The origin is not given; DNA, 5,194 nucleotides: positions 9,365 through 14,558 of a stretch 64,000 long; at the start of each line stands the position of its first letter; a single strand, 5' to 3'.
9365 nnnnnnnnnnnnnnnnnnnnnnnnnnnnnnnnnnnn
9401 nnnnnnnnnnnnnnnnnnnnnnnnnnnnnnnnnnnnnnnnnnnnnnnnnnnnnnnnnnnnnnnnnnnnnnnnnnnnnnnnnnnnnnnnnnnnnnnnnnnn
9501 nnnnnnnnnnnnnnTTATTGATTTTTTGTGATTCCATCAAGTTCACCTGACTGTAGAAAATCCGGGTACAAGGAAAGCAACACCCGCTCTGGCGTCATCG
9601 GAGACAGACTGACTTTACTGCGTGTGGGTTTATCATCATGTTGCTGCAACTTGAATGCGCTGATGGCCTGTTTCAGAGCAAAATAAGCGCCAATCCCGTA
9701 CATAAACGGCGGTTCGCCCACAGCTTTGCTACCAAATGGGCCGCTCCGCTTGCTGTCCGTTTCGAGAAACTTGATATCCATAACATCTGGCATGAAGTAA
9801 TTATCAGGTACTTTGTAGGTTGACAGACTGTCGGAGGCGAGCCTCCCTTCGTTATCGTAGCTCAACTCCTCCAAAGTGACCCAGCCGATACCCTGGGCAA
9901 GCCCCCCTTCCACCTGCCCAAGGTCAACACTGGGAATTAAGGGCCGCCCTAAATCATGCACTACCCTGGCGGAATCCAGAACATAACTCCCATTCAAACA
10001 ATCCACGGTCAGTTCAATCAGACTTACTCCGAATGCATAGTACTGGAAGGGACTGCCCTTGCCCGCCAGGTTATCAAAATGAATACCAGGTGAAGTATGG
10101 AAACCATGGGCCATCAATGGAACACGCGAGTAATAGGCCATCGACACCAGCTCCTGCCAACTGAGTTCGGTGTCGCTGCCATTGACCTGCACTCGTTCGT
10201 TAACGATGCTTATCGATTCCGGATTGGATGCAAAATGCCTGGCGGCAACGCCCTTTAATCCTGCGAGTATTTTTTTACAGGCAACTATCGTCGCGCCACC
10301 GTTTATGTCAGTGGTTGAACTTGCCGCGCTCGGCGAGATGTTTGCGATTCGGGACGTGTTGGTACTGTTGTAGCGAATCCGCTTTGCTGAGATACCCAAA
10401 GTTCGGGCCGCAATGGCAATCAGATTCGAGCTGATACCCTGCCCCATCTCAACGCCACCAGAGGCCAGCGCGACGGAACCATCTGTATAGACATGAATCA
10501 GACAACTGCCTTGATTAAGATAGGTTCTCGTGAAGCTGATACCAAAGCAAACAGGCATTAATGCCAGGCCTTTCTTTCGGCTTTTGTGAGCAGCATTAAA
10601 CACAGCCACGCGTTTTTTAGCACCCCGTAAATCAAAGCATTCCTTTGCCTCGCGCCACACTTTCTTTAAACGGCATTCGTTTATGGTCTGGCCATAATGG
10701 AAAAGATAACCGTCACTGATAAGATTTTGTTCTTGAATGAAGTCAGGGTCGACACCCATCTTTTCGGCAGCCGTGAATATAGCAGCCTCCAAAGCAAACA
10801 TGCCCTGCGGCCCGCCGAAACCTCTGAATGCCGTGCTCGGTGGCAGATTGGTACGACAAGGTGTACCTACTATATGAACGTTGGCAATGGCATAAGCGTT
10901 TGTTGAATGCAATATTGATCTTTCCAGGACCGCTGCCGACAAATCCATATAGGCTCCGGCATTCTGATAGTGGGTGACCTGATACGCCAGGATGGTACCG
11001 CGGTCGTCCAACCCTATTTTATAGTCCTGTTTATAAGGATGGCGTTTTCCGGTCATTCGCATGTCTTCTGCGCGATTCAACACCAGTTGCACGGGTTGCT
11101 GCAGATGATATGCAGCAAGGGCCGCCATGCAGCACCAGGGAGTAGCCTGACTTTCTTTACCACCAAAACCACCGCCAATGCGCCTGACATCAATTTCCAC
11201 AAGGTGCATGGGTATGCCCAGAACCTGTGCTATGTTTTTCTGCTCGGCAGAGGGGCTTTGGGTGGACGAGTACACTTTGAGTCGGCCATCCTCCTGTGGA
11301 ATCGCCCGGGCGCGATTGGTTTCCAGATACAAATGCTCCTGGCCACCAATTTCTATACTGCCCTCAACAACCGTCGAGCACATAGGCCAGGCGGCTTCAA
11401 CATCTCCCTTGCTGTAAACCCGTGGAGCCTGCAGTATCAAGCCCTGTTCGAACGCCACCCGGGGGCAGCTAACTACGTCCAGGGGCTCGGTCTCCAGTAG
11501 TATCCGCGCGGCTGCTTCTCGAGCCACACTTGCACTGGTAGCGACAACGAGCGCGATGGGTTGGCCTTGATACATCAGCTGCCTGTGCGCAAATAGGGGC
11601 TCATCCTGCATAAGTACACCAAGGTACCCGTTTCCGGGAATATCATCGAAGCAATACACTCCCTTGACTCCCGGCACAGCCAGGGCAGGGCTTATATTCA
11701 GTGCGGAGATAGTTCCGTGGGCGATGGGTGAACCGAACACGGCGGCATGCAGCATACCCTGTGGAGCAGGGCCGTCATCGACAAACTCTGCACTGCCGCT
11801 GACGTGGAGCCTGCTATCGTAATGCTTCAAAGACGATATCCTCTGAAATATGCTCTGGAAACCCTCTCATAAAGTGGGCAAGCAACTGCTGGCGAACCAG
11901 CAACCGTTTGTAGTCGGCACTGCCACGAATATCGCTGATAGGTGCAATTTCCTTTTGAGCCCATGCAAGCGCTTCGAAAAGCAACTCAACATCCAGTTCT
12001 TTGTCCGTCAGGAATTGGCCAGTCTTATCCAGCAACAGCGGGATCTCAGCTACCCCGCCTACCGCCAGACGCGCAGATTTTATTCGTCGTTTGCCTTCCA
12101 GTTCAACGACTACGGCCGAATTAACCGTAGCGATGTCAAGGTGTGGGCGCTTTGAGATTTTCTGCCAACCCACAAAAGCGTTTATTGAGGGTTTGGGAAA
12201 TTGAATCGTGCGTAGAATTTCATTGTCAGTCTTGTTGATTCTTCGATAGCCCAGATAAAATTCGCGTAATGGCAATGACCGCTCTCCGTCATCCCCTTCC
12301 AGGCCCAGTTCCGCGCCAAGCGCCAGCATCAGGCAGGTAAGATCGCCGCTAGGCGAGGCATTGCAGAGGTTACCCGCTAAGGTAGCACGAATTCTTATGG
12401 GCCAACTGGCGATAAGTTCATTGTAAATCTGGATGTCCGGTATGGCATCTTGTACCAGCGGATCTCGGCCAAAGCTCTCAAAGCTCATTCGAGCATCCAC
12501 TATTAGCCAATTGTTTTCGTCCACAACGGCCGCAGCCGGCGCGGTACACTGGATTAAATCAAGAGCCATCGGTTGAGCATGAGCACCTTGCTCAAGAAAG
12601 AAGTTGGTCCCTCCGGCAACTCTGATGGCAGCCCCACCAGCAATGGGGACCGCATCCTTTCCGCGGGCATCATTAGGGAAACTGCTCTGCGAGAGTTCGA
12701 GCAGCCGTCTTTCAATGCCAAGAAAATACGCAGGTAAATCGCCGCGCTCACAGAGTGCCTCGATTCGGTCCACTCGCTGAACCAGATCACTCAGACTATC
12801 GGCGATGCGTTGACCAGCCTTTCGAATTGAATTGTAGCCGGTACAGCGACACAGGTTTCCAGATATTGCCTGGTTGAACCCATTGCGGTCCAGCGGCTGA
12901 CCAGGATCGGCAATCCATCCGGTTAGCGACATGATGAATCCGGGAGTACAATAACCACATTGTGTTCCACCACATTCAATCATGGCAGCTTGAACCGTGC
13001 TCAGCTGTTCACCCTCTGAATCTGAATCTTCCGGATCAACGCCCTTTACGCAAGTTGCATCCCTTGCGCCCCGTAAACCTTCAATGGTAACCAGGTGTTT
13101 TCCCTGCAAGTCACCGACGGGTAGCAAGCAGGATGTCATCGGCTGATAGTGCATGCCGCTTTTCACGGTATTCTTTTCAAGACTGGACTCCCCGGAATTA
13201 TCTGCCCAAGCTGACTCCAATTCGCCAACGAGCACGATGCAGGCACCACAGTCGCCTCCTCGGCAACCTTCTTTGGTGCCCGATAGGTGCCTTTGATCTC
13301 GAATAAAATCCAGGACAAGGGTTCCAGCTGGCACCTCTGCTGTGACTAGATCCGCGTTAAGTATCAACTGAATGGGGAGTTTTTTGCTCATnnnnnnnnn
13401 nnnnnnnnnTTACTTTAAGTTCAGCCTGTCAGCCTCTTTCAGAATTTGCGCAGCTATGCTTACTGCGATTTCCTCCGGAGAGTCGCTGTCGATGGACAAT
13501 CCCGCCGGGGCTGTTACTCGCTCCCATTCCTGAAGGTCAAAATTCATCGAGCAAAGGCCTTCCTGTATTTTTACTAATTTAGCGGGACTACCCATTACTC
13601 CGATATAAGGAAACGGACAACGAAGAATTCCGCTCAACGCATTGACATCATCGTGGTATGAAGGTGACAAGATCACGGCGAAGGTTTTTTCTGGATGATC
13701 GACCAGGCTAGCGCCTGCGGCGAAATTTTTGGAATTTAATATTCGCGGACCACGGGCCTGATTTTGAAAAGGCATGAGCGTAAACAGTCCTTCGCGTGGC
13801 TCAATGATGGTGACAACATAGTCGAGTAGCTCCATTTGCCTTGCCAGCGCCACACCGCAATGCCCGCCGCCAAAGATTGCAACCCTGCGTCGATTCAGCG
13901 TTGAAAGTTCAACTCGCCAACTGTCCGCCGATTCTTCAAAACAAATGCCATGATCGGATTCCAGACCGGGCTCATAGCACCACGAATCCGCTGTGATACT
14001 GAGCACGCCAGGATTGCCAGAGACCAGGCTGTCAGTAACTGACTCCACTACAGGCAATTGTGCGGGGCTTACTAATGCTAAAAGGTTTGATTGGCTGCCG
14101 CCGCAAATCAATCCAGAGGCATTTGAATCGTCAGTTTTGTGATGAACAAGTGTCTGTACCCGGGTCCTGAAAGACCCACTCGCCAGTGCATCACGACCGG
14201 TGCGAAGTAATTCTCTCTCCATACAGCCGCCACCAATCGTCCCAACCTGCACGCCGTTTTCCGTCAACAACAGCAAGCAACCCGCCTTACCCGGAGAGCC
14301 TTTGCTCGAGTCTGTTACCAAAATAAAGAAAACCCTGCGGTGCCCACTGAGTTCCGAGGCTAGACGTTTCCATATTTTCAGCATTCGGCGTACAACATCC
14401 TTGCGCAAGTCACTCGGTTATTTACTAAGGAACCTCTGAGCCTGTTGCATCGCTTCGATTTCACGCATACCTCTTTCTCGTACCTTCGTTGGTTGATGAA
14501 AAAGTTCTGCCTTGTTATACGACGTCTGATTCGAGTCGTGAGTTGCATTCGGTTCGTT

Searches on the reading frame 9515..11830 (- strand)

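Call 51: search_protein_families(library=pfam, proteins=[window:9515-11830:-], max_evalue=0.00001)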
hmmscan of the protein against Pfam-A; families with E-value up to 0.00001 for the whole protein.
window:9515-11830:- (771 aa): 3 families
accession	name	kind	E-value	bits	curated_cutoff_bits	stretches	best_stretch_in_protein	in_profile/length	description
PF02738.23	MoCoBD_1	-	5.4e-85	284.8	27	1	139-370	13-244/244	Molybdopterin cofactor-binding domain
PF20256.3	MoCoBD_2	-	1.1e-77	261.8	27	1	395-676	2-278/283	Molybdopterin cofactor-binding domain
PF01315.27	Ald_Xan_dh_C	-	9.1e-22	77.9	31.3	1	11-116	1-108/110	Aldehyde oxidase and xanthine dehydrogenase, a/b hammerhead domain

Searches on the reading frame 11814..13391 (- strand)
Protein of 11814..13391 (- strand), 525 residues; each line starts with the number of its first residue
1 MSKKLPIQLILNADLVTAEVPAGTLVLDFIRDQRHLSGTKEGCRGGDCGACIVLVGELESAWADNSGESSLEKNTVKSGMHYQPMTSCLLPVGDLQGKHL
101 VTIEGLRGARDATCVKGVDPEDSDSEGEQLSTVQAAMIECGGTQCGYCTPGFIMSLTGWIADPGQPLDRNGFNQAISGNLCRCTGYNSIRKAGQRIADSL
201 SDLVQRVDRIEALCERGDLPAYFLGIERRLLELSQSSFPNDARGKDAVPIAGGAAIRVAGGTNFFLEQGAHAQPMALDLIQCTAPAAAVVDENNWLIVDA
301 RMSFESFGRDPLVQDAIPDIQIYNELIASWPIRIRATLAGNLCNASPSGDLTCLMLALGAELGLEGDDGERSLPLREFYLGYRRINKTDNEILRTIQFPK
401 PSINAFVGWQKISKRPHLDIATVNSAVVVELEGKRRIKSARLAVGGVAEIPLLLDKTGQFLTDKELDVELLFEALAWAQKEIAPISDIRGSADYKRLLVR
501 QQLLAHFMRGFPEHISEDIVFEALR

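Call 51: search_protein_families(library=pfam, proteins=[window:11814-13391:-], max_evalue=0.00001)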
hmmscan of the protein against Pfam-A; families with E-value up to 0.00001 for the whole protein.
window:11814-13391:- (525 aa): 4 families
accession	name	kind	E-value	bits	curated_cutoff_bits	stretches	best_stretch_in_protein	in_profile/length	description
PF01799.25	Fer2_2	-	1.1e-23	83.5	30.3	1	127-192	9-73/75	[2Fe-2S] binding domain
PF00941.27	FAD_binding_5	-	1.5e-22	80.6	27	1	255-401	24-170/170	FAD binding domain in molybdopterin dehydrogenase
PF03450.22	CO_deh_flav_C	-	1.5e-22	80.1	25.5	1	411-503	4-95/102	CO dehydrogenase flavoprotein C-terminal domain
PF00111.32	Fer2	-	1.8e-08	34.6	21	1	15-91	7-75/77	2Fe-2S iron-sulfur cluster binding domain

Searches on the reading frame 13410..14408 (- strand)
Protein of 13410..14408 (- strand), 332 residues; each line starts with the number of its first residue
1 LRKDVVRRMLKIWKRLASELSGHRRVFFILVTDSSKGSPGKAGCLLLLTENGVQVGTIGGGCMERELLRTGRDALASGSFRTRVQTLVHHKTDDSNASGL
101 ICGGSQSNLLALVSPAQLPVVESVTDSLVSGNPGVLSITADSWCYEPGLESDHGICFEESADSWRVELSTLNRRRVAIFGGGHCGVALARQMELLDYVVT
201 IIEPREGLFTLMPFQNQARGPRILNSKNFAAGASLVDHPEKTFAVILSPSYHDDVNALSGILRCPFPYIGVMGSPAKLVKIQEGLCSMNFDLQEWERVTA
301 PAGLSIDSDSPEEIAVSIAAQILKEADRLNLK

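Call 51: search_protein_families(library=pfam, proteins=[window:13410-14408:-], max_evalue=0.00001)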
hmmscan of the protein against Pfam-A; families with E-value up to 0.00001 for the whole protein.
window:13410-14408:- (332 aa): 2 families
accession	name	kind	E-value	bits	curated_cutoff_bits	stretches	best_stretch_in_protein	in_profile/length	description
PF13478.12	XdhC_C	-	1.9e-27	96.7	29.7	1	176-322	1-125/125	XdhC Rossmann domain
PF02625.21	XdhC_CoxI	-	3.7e-11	43.2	24.3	1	23-82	5-64/68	XdhC and CoxI family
